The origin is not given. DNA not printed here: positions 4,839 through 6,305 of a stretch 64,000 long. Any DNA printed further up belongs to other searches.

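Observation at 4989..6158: DegT-family enzyme with His replacing the Schiff-base Lys, i.e. a ColD/E1-type sugar 3-dehydratase pointing to a 3,6-dideoxyhexose in the glycan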

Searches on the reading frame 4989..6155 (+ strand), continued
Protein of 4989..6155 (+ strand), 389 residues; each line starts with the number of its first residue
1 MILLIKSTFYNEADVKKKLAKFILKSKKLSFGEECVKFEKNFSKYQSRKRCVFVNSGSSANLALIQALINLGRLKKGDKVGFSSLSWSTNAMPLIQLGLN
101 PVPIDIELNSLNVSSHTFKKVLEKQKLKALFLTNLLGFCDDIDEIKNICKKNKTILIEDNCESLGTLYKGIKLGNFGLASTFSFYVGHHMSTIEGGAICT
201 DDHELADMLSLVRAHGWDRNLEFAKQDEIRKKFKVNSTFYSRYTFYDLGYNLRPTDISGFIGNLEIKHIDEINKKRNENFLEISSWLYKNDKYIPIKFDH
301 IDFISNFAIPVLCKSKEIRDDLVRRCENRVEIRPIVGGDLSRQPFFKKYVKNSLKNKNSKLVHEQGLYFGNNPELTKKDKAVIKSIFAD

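Call 37: search_protein_families(library=ncbifam, proteins=[L034:11173-12150:+, L029:4646-5584:+, L032:11178-12122:+, L070:597-1547:+, L005:7399-8430:+, L025:1024-2052:+, L051:1599-2540:+, L014:19004-19990:+, L062:14538-15776:+, L029:1647-2681:+], max_evalue=1e-20)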
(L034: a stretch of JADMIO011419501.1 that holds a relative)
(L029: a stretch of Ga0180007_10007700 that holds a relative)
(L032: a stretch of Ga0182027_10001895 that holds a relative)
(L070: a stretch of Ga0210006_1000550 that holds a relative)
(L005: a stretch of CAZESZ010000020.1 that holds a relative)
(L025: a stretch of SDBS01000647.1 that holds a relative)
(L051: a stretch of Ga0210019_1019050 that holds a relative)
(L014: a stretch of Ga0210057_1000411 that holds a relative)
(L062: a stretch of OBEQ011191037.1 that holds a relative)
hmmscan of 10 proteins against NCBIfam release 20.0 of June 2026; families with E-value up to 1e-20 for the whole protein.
L034:11173-12150:+ (326 aa): 7 families
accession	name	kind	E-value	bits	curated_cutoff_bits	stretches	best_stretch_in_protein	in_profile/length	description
NF047922.1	GDPFucSynFcl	equivalog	5.7e-62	209.9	500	1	6-322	1-304/308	GDP-L-fucose synthase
TIGR04180.1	EDH_00030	hypoth_equivalog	5.6e-42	143.8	475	1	10-306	1-296/297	NAD-dependent 4,6-dehydratase LegB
TIGR01181.1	dTDP_gluc_dehyt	equivalog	3.4e-41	141.4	365.1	1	9-322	1-314/321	dTDP-glucose 4,6-dehydratase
TIGR01179.1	galE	equivalog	2.1e-34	118.8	262.3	1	9-322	1-328/332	UDP-glucose 4-epimerase GalE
TIGR02197.1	heptose_epim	equivalog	3e-27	95.6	274.6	1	10-321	1-315/316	ADP-glyceromanno-heptose 6-epimerase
NF007490.0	PRK10084.1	subfamily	1e-23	83.9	649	1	9-322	2-337/361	dTDP-glucose 4,6-dehydratase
TIGR03466.1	HpnA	hypoth_equivalog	6.5e-23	81.1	367.65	1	9-274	2-250/327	hopanoid-associated sugar epimerase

L029:4646-5584:+ (313 aa): 9 families
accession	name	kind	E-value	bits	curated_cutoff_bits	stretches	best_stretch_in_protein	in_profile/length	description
TIGR02622.1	CDP_4_6_dhtase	equivalog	2.4e-45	155.2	278.45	1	6-310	2-336/352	CDP-glucose 4,6-dehydratase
TIGR01181.1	dTDP_gluc_dehyt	equivalog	2.2e-42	145.3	365.1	1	46-309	52-315/321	dTDP-glucose 4,6-dehydratase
TIGR04180.1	EDH_00030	hypoth_equivalog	2.1e-40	138.6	475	1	11-292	1-296/297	NAD-dependent 4,6-dehydratase LegB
TIGR01179.1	galE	equivalog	8.2e-37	126.8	262.3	1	10-309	1-329/332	UDP-glucose 4-epimerase GalE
NF011728.1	PRK15181.1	equivalog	4.3e-22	78.6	760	0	9-306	16-338/348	Vi polysaccharide biosynthesis UDP-N-acetylglucosaminuronic acid C-4 epimerase TviC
TIGR02197.1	heptose_epim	equivalog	7.6e-22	77.9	274.6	1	11-306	1-314/316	ADP-glyceromanno-heptose 6-epimerase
NF007582.0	PRK10217.1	equivalog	2.5e-21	76.2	698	0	9-308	2-334/355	dTDP-glucose 4,6-dehydratase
NF007956.0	PRK10675.1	subfamily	6.4e-21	74.8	394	0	30-150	36-158/338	UDP-glucose 4-epimerase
NF007490.0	PRK10084.1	subfamily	7.3e-21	74.5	649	0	11-306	3-335/361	dTDP-glucose 4,6-dehydratase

L032:11178-12122:+ (315 aa): 4 families
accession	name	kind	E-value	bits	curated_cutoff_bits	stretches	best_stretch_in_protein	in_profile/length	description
NF047922.1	GDPFucSynFcl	equivalog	6.4e-86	288.6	500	1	7-311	1-303/308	GDP-L-fucose synthase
TIGR04180.1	EDH_00030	hypoth_equivalog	2.4e-28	99.1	475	1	47-272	57-268/297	NAD-dependent 4,6-dehydratase LegB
TIGR01181.1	dTDP_gluc_dehyt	equivalog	1.2e-27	96.8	365.1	1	51-311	62-313/321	dTDP-glucose 4,6-dehydratase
TIGR01179.1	galE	equivalog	1.8e-22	79.7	262.3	1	10-311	1-327/332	UDP-glucose 4-epimerase GalE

L070:597-1547:+ (317 aa): 4 families
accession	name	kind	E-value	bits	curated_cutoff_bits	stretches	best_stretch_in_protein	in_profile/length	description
NF047922.1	GDPFucSynFcl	equivalog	3.3e-92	309.2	500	1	14-315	2-303/308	GDP-L-fucose synthase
TIGR04180.1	EDH_00030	hypoth_equivalog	2e-32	112.5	475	1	51-276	57-268/297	NAD-dependent 4,6-dehydratase LegB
TIGR01181.1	dTDP_gluc_dehyt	equivalog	1.3e-27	96.8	365.1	1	49-316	56-314/321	dTDP-glucose 4,6-dehydratase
TIGR01179.1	galE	equivalog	2.9e-22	78.9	262.3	0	16-315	1-327/332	UDP-glucose 4-epimerase GalE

L005:7399-8430:+ (344 aa): 3 families
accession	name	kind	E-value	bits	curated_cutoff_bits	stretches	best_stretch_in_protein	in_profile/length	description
TIGR01472.1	gmd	equivalog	6.1e-158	525.4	415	1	2-338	1-340/342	GDP-mannose 4,6-dehydratase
TIGR04180.1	EDH_00030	hypoth_equivalog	7.3e-27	94.2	475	1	5-322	2-295/297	NAD-dependent 4,6-dehydratase LegB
TIGR01181.1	dTDP_gluc_dehyt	equivalog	4.6e-26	91.7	365.1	1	4-327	2-302/321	dTDP-glucose 4,6-dehydratase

L025:1024-2052:+ (343 aa): 4 families
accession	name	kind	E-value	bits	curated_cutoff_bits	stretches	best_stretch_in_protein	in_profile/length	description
TIGR01472.1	gmd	equivalog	6.1e-107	357.7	415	1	12-339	1-339/342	GDP-mannose 4,6-dehydratase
TIGR04180.1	EDH_00030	hypoth_equivalog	2e-25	89.5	475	0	15-193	2-181/297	NAD-dependent 4,6-dehydratase LegB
TIGR01181.1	dTDP_gluc_dehyt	equivalog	2e-23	83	365.1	1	14-335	2-308/321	dTDP-glucose 4,6-dehydratase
TIGR02622.1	CDP_4_6_dhtase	equivalog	2.3e-23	82.9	278.45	0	10-175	3-172/352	CDP-glucose 4,6-dehydratase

L051:1599-2540:+ (314 aa): 1 family
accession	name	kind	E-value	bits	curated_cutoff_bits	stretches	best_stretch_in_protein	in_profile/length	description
TIGR01472.1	gmd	equivalog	1.2e-58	198.9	415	1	2-278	1-285/342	GDP-mannose 4,6-dehydratase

L014:19004-19990:+ (329 aa): 5 families
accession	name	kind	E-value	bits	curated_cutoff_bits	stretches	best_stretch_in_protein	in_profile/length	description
TIGR01472.1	gmd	equivalog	1.2e-45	156.2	415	1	3-318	1-336/342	GDP-mannose 4,6-dehydratase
TIGR04180.1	EDH_00030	hypoth_equivalog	6.8e-38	130.4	475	1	5-307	1-296/297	NAD-dependent 4,6-dehydratase LegB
TIGR01181.1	dTDP_gluc_dehyt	equivalog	9.6e-38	130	365.1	1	4-322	1-313/321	dTDP-glucose 4,6-dehydratase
TIGR01179.1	galE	equivalog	6.1e-29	100.9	262.3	1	4-189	1-186/332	UDP-glucose 4-epimerase GalE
TIGR02622.1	CDP_4_6_dhtase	equivalog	5.5e-26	91.5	278.45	1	2-324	4-334/352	CDP-glucose 4,6-dehydratase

L062:14538-15776:+ (413 aa): 0 families

L029:1647-2681:+ (345 aa): 8 families
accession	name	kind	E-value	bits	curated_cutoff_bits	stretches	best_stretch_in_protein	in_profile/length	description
TIGR01181.1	dTDP_gluc_dehyt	equivalog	1.2e-53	182.2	365.1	1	4-340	1-316/321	dTDP-glucose 4,6-dehydratase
TIGR01179.1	galE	equivalog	4.5e-44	150.6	262.3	1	4-340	1-330/332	UDP-glucose 4-epimerase GalE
NF007490.0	PRK10084.1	subfamily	2.6e-36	125.4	649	1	4-340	2-339/361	dTDP-glucose 4,6-dehydratase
NF007582.0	PRK10217.1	equivalog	2.2e-32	112.6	698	1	2-340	1-336/355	dTDP-glucose 4,6-dehydratase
TIGR04180.1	EDH_00030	hypoth_equivalog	1.6e-29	102.9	475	1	5-320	1-294/297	NAD-dependent 4,6-dehydratase LegB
NF007956.0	PRK10675.1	subfamily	9.7e-29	100.5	394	1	4-339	2-333/338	UDP-glucose 4-epimerase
NF011728.1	PRK15181.1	equivalog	1.1e-28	100.3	760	1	3-336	16-338/348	Vi polysaccharide biosynthesis UDP-N-acetylglucosaminuronic acid C-4 epimerase TviC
TIGR02622.1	CDP_4_6_dhtase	equivalog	4.3e-21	75.4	278.45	0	3-336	5-331/352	CDP-glucose 4,6-dehydratase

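Call 49: list_cluster_members(proteins=[P0001, P0002, P0013, P0017, P0024, P0029, P0121, P0125, P0126, P0128])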
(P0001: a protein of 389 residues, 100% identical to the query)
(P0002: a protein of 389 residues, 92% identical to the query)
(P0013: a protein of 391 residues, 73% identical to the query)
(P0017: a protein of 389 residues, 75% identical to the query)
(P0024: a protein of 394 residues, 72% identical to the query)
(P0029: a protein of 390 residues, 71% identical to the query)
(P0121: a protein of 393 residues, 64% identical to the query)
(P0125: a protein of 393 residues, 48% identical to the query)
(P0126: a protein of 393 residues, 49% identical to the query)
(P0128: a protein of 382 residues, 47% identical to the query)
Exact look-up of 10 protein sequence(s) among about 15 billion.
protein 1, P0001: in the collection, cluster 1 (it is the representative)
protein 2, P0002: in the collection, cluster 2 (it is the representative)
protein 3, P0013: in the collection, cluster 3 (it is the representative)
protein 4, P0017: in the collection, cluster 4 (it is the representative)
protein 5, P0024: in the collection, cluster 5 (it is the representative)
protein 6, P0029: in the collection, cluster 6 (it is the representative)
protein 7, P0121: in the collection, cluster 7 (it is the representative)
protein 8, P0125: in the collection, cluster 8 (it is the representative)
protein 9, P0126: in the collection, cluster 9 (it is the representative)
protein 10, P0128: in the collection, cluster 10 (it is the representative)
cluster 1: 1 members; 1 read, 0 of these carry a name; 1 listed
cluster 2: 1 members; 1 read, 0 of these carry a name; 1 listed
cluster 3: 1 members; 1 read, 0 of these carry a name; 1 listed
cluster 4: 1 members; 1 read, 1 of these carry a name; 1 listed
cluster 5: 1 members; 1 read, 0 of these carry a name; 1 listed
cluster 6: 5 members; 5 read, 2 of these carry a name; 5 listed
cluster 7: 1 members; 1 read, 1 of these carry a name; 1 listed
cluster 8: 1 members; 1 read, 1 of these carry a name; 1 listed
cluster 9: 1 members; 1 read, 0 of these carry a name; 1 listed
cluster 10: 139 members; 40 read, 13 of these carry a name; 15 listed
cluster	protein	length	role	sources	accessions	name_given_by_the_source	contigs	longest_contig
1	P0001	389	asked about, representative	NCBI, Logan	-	-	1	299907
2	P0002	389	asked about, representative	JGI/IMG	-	-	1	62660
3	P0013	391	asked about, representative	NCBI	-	-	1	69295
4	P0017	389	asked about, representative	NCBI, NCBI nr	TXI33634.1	MAG: aminotransferase class V-fold PLP-dependent enzyme [Niabella sp.]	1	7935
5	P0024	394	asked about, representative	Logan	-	-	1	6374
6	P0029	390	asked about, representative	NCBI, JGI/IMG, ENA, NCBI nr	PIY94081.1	MAG: DegT/DnrJ/EryC1/StrS aminotransferase [Candidatus Levybacteria bacterium ...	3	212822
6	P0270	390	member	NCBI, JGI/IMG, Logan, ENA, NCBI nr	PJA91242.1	MAG: DegT/DnrJ/EryC1/StrS aminotransferase [Candidatus Levybacteria bacterium ...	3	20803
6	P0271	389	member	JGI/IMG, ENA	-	-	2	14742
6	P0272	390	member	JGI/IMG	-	-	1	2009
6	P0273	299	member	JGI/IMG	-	-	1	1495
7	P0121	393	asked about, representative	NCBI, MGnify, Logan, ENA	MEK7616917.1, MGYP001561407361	MAG: DegT/DnrJ/EryC1/StrS aminotransferase family protein [Patescibacteria group ... | CR=1 FL=1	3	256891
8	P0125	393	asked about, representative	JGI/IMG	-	CDP-6-deoxy-D-xylo-4-hexulose-3-dehydrase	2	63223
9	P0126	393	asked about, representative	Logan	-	-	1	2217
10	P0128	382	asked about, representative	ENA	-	-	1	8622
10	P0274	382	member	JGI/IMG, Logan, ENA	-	CDP-6-deoxy-D-xylo-4-hexulose-3-dehydrase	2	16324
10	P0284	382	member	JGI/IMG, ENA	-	CDP-6-deoxy-D-xylo-4-hexulose-3-dehydrase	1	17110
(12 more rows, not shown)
